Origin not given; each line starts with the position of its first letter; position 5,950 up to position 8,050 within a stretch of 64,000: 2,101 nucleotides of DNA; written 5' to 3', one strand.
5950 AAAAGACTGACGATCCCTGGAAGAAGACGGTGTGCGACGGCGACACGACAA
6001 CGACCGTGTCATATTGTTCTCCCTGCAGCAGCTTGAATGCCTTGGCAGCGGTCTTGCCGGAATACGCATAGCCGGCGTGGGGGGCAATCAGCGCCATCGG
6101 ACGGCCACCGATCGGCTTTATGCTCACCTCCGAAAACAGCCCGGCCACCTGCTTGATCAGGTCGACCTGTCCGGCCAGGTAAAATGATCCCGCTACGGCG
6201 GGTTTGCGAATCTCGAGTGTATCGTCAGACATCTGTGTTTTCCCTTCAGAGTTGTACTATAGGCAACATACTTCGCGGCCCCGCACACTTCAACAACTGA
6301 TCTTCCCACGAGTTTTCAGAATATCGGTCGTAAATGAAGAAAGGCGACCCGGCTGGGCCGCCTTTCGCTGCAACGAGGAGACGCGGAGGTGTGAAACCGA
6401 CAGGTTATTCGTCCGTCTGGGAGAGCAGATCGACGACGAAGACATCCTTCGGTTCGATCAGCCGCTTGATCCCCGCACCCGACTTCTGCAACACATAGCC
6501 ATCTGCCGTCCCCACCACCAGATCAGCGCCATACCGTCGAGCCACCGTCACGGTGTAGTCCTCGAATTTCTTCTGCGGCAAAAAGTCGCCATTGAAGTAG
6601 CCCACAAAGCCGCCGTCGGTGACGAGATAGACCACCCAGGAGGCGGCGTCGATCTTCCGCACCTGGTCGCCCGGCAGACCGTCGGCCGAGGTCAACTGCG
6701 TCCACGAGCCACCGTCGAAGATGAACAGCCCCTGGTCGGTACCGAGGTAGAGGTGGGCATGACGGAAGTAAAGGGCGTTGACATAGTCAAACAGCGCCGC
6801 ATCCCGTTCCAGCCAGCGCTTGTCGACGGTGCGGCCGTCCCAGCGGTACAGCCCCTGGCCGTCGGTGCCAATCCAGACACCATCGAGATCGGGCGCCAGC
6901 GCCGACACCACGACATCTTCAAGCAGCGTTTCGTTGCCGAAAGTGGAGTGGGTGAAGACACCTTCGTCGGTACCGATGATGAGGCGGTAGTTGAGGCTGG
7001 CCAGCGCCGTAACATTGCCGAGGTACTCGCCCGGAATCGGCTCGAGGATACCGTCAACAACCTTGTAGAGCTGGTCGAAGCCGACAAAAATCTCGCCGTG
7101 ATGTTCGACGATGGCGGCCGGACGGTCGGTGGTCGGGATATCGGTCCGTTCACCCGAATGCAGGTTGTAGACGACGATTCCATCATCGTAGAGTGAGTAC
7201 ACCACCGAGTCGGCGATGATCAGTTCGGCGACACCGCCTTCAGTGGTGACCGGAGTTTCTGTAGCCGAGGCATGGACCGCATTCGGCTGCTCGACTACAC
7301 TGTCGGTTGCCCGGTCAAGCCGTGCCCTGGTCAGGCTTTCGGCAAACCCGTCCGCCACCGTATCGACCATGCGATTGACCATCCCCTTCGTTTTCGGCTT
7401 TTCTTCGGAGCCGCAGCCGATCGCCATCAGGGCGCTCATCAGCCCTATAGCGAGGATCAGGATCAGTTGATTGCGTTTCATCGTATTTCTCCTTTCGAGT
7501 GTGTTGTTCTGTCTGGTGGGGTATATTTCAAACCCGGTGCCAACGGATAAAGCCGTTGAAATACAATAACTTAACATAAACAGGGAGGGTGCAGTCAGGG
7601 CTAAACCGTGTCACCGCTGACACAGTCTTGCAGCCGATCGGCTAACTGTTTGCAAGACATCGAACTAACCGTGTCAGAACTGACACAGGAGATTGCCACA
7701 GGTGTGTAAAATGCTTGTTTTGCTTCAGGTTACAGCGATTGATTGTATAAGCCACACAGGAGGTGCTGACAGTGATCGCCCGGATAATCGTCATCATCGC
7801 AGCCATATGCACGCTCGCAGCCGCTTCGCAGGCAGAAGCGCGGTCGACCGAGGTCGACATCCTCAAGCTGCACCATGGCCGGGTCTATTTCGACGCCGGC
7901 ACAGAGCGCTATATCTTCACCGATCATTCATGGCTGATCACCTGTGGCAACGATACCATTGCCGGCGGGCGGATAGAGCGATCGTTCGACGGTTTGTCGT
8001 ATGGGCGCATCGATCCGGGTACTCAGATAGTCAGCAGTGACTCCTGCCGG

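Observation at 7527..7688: Sigma-54 promoter plus two phased palindromes link a beta-propeller lipoprotein gene to the divergent kinase/activator operon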

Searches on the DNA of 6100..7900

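Call 70: search_rna_families(source=window, start=6100, end=7900, threshold=evalue, max_evalue=1)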
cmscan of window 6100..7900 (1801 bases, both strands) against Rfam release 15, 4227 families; matches with E-value up to 1: 0.
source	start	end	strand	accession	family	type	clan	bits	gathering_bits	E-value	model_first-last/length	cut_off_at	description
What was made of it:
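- There is no Rfam hit (call 70).
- Tried and rejected: There is no Rfam hit (call 70), the stem sequence is conserved without covariation, and the loops vary.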
